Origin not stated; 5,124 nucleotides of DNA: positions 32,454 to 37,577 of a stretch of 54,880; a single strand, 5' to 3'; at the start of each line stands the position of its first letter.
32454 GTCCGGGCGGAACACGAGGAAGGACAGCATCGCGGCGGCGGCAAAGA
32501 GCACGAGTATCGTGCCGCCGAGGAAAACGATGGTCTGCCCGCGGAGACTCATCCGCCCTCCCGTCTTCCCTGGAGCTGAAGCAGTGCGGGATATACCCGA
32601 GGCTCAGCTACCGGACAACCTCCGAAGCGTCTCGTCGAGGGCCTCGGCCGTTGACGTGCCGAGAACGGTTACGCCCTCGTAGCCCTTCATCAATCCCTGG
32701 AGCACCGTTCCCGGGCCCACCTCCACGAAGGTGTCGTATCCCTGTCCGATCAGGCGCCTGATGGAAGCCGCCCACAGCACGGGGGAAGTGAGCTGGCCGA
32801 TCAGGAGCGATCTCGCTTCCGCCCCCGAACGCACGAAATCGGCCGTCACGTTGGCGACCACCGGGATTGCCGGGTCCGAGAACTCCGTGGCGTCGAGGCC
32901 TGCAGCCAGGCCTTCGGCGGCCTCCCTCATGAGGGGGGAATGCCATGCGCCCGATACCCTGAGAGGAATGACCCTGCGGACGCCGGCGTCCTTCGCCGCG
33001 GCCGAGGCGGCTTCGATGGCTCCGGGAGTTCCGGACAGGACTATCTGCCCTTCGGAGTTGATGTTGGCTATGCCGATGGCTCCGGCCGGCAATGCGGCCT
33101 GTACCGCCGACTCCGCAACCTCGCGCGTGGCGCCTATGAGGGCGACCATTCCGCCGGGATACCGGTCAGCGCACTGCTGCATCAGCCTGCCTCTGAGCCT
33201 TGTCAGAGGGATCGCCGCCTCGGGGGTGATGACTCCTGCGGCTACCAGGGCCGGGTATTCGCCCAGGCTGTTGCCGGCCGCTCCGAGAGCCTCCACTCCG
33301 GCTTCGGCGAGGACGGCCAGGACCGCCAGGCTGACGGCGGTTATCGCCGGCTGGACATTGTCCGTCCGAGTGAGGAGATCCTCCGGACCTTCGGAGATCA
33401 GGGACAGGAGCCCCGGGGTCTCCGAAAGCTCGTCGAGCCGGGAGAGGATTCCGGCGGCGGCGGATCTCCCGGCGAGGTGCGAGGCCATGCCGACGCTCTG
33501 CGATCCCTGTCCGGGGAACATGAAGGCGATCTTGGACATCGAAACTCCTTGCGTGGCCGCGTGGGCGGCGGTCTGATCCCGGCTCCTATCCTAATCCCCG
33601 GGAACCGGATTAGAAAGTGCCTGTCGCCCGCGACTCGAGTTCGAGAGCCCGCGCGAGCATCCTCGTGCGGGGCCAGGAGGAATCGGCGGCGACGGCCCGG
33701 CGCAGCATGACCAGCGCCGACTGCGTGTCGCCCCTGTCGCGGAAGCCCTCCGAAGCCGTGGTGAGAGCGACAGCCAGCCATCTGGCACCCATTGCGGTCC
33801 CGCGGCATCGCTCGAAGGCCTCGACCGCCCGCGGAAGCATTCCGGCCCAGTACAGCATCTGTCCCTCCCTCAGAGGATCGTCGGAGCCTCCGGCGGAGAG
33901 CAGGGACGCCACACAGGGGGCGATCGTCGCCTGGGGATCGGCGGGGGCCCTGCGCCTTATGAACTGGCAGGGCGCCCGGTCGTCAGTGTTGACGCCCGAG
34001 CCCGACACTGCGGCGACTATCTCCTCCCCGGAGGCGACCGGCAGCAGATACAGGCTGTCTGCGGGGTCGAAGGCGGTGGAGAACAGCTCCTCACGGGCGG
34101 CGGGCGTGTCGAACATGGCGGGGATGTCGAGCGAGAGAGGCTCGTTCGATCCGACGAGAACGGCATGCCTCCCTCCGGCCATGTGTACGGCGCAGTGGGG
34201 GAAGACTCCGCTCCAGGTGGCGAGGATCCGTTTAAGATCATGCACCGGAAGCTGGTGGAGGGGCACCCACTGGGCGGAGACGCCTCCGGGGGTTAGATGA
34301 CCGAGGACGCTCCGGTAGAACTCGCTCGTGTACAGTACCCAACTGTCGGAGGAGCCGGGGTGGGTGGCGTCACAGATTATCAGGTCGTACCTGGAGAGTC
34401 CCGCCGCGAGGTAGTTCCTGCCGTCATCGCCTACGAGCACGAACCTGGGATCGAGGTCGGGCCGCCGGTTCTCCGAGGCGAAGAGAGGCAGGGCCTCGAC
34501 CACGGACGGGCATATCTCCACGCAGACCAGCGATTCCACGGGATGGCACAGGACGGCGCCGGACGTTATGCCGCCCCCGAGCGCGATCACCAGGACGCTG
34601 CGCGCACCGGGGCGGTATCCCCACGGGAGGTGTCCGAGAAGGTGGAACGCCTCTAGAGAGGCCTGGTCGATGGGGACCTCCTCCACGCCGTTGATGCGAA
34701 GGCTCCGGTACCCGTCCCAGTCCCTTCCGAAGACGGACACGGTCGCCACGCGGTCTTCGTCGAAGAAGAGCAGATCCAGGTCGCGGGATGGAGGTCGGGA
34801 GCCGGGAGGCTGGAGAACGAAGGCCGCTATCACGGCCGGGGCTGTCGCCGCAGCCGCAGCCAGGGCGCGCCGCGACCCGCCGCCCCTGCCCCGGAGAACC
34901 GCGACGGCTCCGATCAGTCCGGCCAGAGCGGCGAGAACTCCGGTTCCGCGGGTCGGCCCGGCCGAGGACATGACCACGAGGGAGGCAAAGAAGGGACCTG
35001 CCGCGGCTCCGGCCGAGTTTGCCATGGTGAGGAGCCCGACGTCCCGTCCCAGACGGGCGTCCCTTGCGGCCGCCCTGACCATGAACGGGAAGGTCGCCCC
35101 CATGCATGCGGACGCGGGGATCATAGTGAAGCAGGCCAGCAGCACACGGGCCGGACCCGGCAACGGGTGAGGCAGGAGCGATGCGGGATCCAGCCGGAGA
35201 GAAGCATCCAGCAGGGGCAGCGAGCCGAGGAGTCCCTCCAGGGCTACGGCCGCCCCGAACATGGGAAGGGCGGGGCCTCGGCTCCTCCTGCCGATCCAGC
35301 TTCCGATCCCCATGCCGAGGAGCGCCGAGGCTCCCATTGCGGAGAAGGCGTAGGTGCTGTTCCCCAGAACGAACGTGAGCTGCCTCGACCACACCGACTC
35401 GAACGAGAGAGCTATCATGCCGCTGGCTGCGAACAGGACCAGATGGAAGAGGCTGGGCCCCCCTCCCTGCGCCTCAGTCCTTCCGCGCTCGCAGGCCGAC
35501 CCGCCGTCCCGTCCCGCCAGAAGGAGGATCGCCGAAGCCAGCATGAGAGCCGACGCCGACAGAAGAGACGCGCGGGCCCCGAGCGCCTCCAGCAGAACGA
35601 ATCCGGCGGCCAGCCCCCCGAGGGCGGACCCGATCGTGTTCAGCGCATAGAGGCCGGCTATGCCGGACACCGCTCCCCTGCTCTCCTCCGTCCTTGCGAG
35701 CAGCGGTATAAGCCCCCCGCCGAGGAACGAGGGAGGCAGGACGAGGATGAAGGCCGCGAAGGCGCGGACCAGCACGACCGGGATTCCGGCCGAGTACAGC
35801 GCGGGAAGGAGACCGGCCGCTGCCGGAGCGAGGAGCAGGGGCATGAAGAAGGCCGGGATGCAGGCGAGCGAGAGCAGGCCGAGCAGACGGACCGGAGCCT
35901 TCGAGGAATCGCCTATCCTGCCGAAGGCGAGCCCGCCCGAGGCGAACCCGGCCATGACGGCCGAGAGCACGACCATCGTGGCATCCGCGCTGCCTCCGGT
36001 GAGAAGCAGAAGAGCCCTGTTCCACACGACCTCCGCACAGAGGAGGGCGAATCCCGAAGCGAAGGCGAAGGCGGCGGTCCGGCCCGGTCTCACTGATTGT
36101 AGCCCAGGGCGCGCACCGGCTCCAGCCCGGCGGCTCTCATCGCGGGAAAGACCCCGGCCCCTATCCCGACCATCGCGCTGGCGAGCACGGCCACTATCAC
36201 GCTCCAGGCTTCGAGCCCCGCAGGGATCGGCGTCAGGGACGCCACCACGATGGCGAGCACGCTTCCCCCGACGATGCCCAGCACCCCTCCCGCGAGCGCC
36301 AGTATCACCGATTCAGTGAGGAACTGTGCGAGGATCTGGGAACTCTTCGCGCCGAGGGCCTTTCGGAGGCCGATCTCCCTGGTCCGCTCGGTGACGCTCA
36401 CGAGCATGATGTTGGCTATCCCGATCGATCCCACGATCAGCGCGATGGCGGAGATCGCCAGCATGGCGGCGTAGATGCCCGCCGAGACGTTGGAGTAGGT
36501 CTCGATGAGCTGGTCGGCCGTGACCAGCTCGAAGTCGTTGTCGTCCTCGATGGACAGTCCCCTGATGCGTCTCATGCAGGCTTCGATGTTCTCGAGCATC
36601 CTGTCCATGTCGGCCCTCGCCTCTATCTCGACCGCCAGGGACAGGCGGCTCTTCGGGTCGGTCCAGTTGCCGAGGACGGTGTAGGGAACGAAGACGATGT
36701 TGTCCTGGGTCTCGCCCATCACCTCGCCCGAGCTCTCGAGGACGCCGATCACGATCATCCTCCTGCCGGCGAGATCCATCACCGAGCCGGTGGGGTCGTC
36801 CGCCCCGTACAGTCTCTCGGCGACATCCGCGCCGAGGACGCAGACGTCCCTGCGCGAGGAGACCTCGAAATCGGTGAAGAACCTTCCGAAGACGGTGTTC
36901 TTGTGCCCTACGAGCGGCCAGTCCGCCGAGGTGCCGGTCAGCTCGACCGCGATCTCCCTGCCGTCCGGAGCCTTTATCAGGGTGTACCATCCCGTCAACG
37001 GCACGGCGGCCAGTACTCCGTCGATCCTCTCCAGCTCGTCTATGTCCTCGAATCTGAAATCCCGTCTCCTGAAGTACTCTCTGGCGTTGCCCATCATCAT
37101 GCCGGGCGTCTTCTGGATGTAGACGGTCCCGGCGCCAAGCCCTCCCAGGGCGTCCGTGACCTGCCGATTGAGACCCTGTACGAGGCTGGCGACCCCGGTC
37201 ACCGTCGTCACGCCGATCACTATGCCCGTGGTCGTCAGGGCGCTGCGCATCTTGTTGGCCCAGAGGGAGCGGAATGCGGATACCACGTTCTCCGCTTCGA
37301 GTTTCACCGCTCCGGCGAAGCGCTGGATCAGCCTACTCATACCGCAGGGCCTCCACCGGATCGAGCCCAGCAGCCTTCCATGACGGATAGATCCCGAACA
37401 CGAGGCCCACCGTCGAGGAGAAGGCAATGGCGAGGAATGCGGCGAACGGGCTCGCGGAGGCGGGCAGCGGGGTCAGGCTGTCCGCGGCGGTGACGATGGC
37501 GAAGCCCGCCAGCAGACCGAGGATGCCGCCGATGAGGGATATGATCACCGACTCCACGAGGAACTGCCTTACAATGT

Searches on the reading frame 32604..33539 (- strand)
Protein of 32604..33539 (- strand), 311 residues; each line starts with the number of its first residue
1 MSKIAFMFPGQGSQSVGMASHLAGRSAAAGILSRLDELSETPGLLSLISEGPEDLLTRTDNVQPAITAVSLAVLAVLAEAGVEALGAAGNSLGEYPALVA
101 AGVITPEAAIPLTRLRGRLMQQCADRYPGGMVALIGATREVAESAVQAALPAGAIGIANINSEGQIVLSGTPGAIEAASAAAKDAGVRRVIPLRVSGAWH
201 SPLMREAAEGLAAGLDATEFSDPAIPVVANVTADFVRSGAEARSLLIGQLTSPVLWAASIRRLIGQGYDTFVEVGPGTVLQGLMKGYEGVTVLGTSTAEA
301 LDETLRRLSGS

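Call 77: search_protein_families(library=pfam, proteins=[window:32604-33539:-], max_evalue=0.0001)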
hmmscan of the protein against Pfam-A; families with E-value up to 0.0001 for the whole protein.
window:32604-33539:- (311 aa): 1 family
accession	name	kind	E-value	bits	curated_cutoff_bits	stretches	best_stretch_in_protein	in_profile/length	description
PF00698.26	Acyl_transf_1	-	2.6e-37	129.4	32.7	1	6-287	2-279/319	Acyl transferase domain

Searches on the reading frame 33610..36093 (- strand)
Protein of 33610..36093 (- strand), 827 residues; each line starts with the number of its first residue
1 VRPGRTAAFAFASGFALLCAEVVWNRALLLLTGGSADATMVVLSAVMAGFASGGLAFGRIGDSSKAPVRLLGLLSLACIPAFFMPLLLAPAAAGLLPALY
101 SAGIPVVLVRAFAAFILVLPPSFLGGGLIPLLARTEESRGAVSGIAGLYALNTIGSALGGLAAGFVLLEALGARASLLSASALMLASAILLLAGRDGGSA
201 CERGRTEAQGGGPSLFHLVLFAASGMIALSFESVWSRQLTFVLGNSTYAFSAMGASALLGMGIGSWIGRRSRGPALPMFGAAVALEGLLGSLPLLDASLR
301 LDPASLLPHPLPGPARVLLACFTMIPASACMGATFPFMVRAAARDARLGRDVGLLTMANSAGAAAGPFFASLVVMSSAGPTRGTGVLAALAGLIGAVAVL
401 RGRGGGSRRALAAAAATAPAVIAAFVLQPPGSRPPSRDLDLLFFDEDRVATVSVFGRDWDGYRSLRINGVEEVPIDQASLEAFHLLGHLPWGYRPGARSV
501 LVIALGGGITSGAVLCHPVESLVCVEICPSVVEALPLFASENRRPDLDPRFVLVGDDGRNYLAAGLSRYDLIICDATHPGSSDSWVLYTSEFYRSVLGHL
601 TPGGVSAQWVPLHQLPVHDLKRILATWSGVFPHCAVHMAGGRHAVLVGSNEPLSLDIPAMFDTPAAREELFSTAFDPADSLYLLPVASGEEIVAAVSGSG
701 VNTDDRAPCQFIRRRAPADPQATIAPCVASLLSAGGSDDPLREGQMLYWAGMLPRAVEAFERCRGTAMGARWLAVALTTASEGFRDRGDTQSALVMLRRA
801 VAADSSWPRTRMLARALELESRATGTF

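Call 77: search_protein_families(library=pfam, proteins=[window:33610-36093:-], max_evalue=0.0001)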
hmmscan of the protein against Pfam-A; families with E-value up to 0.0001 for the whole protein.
window:33610-36093:- (827 aa): 1 family
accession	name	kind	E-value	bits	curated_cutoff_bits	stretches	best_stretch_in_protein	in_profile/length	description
PF01564.23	Spermine_synth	-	3e-12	46.9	22.9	1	485-636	7-158/186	Spermine/spermidine synthase domain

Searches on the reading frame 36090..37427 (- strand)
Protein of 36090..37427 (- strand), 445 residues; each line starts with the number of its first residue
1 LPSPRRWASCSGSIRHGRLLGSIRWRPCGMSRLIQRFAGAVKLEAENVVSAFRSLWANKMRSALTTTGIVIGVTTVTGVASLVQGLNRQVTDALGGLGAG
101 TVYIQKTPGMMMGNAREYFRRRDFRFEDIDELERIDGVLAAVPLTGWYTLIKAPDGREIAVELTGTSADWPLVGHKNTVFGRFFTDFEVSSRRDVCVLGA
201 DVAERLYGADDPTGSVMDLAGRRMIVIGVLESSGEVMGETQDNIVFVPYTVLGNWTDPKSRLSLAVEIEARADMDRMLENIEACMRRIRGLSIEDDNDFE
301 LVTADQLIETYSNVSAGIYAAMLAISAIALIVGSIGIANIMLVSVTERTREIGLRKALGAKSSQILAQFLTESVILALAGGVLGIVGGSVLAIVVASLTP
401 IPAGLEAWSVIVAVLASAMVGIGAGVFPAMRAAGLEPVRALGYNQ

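Call 77: search_protein_families(library=pfam, proteins=[window:36090-37427:-], max_evalue=0.0001)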
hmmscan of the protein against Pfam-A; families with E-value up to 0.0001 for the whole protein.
window:36090-37427:- (445 aa): 2 families
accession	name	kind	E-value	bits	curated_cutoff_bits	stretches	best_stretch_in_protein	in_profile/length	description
PF12704.14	MacB_PCD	-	1.7e-33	117.1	27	1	62-282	1-205/207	MacB-like periplasmic core domain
PF02687.27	FtsX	-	2.3e-20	73.3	25.5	1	324-437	2-120/120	FtsX-like permease C-terminal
